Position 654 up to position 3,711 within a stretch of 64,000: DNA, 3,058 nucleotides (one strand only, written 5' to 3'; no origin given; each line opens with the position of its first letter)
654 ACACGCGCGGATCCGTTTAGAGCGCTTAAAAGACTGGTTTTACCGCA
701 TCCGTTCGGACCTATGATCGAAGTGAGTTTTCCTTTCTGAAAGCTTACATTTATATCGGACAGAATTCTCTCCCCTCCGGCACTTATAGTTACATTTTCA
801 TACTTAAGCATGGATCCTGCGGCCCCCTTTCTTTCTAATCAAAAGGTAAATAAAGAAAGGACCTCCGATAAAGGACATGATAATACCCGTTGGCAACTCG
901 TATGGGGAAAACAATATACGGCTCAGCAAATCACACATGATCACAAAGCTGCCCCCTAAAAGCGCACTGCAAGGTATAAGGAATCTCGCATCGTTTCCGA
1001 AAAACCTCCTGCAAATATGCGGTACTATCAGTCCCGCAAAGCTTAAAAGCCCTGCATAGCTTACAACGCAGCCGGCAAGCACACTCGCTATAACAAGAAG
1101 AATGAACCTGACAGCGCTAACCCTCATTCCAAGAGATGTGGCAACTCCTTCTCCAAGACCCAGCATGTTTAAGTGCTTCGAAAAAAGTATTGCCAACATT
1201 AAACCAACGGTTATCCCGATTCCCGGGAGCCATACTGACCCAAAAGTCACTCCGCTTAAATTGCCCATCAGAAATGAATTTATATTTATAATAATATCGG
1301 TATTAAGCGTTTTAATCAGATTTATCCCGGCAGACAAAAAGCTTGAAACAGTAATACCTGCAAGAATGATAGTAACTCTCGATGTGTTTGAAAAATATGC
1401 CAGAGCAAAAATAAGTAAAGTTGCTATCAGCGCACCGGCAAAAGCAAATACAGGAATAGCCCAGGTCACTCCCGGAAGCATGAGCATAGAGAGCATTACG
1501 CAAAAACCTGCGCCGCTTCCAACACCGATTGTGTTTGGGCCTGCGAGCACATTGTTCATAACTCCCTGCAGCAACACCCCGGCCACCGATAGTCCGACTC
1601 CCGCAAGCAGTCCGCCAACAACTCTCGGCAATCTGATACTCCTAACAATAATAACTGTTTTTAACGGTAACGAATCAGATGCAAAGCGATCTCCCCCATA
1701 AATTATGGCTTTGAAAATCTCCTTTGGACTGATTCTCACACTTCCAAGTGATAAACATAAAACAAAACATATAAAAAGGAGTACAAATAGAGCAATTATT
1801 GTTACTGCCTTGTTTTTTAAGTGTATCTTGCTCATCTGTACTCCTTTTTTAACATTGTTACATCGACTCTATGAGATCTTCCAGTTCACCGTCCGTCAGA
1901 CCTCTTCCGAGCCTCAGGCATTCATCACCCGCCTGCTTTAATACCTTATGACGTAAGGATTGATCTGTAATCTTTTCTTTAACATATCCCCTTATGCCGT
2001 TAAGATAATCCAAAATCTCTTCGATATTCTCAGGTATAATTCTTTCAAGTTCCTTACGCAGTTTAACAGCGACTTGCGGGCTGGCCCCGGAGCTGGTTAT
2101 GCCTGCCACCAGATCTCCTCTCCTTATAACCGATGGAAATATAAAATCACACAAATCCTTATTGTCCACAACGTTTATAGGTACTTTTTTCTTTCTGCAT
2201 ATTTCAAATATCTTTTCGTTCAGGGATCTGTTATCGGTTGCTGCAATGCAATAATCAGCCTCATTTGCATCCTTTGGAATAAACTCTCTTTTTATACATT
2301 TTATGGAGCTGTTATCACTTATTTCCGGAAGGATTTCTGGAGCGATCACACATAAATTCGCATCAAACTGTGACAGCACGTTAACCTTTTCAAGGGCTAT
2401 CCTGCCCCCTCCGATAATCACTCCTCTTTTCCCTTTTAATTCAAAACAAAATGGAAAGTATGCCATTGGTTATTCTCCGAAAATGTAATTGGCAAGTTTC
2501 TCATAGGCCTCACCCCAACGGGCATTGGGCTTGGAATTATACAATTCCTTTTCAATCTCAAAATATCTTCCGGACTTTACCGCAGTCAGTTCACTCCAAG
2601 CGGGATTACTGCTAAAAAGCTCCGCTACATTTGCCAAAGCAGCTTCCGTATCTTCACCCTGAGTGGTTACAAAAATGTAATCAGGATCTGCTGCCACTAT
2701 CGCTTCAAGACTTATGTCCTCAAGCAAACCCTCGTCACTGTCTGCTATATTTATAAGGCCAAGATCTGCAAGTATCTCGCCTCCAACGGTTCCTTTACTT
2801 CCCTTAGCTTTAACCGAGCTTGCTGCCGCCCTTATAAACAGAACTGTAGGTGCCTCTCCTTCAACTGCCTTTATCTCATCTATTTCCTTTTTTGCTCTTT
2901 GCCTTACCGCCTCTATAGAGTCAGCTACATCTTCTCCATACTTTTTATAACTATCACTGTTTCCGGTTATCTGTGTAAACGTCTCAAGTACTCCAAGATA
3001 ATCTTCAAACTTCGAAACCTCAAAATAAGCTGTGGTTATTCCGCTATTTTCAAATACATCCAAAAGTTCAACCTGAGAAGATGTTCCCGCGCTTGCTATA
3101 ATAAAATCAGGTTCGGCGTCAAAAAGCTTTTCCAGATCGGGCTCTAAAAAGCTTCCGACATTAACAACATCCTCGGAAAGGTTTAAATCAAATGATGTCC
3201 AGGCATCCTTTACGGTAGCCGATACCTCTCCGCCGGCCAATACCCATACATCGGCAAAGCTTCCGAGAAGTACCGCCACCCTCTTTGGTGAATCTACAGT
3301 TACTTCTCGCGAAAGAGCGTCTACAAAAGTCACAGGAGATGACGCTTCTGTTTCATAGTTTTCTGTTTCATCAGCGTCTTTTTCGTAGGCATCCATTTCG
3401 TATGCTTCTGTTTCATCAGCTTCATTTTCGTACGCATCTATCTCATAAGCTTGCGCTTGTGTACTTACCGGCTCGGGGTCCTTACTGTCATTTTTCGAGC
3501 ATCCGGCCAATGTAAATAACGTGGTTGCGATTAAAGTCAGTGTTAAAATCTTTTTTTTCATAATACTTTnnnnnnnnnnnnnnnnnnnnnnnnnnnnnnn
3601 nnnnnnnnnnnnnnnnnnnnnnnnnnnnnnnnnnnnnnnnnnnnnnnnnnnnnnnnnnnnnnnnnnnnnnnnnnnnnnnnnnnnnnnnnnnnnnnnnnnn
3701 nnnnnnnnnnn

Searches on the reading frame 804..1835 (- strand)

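Call 76: search_protein_families(library=pfam, proteins=[window:804-1835:-], max_evalue=0.00001)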
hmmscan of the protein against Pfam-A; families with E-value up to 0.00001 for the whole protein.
window:804-1835:- (343 aa): 2 families
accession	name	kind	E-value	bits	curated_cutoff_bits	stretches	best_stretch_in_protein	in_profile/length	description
PF01032.23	FecCD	-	9.6e-85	284.8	26.5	1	19-334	1-311/311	FecCD transport family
PF00950.22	ABC-3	-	5.2e-11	43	20.1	1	119-325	42-248/258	ABC 3 transport family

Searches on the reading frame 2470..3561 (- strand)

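Call 76: search_protein_families(library=pfam, proteins=[window:2470-3561:-], max_evalue=0.00001)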
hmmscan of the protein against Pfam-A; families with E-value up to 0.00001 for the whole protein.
window:2470-3561:- (363 aa): 1 family
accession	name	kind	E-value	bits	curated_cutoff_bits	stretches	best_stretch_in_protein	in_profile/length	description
PF01497.23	Peripla_BP_2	-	9.3e-34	117.3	27.5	1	95-339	1-234/235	Periplasmic binding protein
